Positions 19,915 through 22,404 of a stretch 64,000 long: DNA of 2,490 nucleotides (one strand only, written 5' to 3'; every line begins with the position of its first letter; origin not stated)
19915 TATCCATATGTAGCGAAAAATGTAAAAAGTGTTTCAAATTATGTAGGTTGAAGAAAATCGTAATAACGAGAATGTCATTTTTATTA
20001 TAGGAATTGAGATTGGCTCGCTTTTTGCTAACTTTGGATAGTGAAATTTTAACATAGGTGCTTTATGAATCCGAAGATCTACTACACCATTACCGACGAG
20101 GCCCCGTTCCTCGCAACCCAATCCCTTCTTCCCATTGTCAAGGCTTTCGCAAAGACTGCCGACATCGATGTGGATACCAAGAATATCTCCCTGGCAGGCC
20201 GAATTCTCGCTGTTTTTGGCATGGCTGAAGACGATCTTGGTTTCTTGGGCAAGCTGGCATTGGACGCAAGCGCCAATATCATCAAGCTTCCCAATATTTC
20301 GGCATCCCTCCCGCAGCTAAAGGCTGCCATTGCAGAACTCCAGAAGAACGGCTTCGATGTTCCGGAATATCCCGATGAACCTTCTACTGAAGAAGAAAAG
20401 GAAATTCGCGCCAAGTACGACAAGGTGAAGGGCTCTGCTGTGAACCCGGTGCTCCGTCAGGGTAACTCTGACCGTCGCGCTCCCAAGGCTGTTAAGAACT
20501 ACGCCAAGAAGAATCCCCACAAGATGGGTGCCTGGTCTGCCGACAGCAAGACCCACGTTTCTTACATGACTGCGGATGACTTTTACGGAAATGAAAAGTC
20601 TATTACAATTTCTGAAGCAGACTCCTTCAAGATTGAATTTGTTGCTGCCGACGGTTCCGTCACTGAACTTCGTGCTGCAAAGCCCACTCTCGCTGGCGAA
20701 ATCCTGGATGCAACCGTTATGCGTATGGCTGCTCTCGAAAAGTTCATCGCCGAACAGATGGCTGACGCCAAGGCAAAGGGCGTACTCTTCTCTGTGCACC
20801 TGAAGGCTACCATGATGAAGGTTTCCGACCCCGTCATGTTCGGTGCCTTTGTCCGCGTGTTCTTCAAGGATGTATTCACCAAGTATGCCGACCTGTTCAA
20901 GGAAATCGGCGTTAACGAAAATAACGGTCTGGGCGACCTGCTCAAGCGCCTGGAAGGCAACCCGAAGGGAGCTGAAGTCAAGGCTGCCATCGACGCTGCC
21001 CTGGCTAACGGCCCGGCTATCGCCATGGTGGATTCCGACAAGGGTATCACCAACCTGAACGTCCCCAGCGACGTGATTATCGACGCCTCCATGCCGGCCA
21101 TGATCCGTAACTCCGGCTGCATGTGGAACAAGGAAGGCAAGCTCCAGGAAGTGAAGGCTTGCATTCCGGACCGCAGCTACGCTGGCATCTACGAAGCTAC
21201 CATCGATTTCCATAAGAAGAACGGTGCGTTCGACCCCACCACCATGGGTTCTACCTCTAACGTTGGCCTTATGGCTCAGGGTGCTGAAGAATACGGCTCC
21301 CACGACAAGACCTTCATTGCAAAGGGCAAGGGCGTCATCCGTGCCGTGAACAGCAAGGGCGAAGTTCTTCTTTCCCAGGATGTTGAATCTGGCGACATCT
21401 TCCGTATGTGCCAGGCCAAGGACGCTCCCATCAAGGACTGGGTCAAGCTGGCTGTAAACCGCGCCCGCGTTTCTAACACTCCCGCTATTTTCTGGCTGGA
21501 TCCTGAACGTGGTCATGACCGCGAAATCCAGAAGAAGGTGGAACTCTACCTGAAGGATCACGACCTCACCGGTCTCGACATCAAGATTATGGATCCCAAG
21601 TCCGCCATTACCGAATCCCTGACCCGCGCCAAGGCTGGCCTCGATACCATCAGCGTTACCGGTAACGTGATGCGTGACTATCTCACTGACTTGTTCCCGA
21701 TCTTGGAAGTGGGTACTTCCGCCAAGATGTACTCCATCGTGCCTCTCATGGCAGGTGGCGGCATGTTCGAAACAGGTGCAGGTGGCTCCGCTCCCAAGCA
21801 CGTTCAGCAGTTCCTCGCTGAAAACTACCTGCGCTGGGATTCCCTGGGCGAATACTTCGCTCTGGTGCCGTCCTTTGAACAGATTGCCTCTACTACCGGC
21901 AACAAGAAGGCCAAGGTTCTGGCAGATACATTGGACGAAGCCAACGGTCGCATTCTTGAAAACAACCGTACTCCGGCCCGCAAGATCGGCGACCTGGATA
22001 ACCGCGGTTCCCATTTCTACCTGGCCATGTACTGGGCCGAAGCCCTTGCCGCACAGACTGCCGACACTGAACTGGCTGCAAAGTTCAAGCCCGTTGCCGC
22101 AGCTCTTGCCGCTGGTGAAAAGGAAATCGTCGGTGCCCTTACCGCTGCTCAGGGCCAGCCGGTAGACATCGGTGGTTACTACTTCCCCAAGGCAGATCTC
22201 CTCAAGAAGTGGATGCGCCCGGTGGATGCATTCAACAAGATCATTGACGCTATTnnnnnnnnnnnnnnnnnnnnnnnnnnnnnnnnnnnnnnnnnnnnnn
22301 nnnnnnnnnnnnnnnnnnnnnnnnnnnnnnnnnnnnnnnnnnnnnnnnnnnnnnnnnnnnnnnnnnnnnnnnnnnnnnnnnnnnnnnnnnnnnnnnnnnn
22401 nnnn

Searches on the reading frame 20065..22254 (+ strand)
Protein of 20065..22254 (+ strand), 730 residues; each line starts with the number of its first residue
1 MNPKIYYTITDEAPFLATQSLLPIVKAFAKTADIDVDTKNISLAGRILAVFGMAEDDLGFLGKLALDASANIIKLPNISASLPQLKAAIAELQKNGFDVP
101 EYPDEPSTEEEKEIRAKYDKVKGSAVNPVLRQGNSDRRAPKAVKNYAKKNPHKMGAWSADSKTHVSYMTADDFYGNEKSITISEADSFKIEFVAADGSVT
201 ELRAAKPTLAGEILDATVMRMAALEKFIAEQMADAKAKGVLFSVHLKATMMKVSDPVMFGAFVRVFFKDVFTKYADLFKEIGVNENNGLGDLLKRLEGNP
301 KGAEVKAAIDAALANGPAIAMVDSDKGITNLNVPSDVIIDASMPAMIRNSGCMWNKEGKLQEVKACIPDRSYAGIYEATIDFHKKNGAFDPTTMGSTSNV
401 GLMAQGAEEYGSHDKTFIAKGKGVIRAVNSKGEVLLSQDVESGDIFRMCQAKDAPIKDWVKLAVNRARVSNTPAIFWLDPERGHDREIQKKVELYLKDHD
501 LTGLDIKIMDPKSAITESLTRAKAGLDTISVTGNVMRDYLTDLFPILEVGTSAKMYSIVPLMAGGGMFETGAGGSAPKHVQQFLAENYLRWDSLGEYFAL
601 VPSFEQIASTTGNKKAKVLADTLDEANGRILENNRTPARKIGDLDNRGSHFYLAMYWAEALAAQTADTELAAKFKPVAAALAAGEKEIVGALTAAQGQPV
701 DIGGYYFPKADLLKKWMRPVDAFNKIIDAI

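Call 66: find_encoding_contigs(protein=window:20065-22254:+, flank=3000, max_places=8)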
Protein window:20065-22254:+ (730 aa): no gene with exactly this product is on record in the collection.
